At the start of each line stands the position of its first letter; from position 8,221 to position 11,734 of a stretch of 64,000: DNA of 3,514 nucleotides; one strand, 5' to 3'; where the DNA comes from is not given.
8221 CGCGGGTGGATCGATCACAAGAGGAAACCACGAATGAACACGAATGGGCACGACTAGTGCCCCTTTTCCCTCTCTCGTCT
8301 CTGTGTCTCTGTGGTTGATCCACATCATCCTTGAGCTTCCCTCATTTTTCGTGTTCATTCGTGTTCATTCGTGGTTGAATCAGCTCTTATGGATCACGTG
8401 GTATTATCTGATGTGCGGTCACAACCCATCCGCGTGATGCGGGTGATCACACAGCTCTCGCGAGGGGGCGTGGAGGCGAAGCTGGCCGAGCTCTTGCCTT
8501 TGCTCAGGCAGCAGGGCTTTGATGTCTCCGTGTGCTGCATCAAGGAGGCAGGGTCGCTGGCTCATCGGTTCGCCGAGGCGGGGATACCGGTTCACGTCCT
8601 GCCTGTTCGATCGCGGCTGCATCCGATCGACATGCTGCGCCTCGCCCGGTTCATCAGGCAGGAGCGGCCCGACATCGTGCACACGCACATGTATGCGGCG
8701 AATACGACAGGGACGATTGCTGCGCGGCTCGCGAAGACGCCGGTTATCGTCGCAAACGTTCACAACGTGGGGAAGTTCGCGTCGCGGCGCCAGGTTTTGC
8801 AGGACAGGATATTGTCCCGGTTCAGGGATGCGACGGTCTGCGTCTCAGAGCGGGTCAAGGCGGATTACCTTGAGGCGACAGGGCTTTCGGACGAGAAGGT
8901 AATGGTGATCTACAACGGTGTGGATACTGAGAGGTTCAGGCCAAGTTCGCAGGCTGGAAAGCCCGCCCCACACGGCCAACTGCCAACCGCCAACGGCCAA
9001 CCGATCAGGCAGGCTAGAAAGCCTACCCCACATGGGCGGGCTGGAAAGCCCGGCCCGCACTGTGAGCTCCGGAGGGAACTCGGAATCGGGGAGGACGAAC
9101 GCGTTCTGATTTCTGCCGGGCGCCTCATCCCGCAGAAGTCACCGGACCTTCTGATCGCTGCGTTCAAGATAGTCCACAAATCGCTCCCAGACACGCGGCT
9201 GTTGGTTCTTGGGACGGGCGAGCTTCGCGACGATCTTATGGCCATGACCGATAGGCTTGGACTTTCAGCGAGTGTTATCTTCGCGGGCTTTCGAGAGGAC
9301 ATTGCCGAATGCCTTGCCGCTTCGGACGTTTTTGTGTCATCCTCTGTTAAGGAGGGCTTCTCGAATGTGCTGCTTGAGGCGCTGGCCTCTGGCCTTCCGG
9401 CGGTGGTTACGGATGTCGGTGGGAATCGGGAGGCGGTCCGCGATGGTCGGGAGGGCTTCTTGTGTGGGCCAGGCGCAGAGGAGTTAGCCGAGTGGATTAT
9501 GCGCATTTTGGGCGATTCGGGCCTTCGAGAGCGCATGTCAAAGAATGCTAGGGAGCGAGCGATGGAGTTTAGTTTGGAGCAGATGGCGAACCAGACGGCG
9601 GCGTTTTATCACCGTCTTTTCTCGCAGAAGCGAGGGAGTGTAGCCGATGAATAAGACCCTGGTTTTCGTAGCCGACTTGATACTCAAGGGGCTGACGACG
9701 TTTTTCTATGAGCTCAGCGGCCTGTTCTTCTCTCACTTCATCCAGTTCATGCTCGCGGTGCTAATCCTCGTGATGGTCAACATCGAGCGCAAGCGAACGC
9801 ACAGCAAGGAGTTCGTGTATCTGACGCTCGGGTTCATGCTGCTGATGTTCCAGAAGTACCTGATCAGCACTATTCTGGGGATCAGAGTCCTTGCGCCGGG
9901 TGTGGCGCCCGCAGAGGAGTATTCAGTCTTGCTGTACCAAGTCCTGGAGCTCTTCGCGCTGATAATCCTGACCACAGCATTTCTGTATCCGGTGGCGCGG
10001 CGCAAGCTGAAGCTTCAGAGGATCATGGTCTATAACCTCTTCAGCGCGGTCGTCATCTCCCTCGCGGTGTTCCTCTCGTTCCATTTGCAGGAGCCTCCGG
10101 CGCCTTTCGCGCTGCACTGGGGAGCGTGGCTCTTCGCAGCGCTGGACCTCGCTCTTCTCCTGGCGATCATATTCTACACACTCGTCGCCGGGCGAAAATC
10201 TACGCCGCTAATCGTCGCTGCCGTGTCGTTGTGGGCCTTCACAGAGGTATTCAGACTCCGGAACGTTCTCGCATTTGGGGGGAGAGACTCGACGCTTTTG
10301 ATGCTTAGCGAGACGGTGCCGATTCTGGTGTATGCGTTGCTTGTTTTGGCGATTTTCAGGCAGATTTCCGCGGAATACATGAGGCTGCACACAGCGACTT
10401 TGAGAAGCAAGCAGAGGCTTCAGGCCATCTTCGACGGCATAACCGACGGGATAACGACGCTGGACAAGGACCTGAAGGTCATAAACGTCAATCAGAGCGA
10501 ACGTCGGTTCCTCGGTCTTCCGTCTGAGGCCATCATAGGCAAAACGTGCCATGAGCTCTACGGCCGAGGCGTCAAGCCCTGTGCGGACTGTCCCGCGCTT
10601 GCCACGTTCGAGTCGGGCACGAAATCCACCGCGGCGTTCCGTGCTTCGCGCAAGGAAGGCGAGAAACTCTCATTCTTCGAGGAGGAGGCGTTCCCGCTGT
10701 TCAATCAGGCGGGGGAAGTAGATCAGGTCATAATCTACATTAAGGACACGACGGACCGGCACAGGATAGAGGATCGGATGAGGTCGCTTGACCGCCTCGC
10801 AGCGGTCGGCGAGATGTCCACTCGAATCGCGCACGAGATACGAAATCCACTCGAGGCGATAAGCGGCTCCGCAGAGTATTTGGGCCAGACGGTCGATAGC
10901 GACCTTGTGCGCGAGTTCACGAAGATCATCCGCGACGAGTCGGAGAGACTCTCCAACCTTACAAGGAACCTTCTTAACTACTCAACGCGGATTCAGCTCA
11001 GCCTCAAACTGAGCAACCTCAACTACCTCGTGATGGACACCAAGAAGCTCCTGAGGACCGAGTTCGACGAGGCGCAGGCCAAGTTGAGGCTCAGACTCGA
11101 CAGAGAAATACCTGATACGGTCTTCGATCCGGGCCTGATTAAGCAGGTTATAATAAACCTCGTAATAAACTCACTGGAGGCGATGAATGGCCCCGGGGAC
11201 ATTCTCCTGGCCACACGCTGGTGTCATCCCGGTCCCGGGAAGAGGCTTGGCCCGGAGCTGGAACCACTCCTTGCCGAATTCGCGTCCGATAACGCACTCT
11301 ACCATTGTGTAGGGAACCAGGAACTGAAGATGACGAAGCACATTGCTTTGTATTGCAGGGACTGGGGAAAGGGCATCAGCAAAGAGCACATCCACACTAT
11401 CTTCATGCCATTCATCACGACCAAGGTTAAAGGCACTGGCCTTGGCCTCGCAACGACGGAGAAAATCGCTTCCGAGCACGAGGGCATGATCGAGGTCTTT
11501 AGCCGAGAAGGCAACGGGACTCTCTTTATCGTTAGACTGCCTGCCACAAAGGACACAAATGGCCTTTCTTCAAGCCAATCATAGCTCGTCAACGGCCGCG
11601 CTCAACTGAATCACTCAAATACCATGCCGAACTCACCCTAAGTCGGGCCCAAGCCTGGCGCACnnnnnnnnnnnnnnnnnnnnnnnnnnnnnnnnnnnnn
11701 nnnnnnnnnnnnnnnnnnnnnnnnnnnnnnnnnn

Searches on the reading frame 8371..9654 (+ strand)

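Call 40: search_protein_families(library=pfam, proteins=[window:8371-9654:+], max_evalue=0.00001)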
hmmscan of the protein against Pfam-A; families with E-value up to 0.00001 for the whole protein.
window:8371-9654:+ (427 aa): 7 families
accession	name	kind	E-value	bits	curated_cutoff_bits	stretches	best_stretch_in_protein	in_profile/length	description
PF00534.26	Glycos_transf_1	-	2.7e-42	144.6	26.4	1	232-396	4-172/172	Glycosyl transferases group 1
PF13692.12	Glyco_trans_1_4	-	4.4e-35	121.4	27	1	244-382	2-142/142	Glycosyl transferases group 1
PF13439.12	Glyco_transf_4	-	2.7e-29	102.8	28.5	1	32-188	2-170/170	Glycosyltransferase Family 4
PF13579.12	Glyco_trans_4_4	-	9.8e-22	78.4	29.7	1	32-183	1-158/158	Glycosyl transferase 4-like domain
PF13477.12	Glyco_trans_4_2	-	2.6e-10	41.1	23.4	1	44-136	19-112/139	Glycosyl transferase 4-like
PF20706.3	GT4-conflict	-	1.2e-07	31.5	26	1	227-358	179-322/385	Family 4 Glycosyltransferase in conflict systems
PF13524.12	Glyco_trans_1_2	-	1.9e-06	28.3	25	1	308-407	37-140/144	Glycosyl transferase-like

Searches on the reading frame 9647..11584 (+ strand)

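Call 40: search_protein_families(library=pfam, proteins=[window:9647-11584:+], max_evalue=0.00001)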
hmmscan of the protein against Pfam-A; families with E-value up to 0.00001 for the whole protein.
window:9647-11584:+ (645 aa): 4 families
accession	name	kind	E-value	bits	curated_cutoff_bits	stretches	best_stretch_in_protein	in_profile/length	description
PF02518.31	HATPase_c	-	3.9e-15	56.7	26.4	1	547-634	14-110/111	Histidine kinase-, DNA gyrase B-, and HSP90-like ATPase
PF00512.31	HisKA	-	1.2e-13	51.3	26.9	1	388-447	3-62/66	His Kinase A (phospho-acceptor) domain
PF08448.16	PAS_4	-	9.1e-13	48.8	23.1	1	262-373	1-110/110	PAS fold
PF13426.13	PAS_9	-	6.1e-10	39.7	27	1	267-370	2-103/103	PAS domain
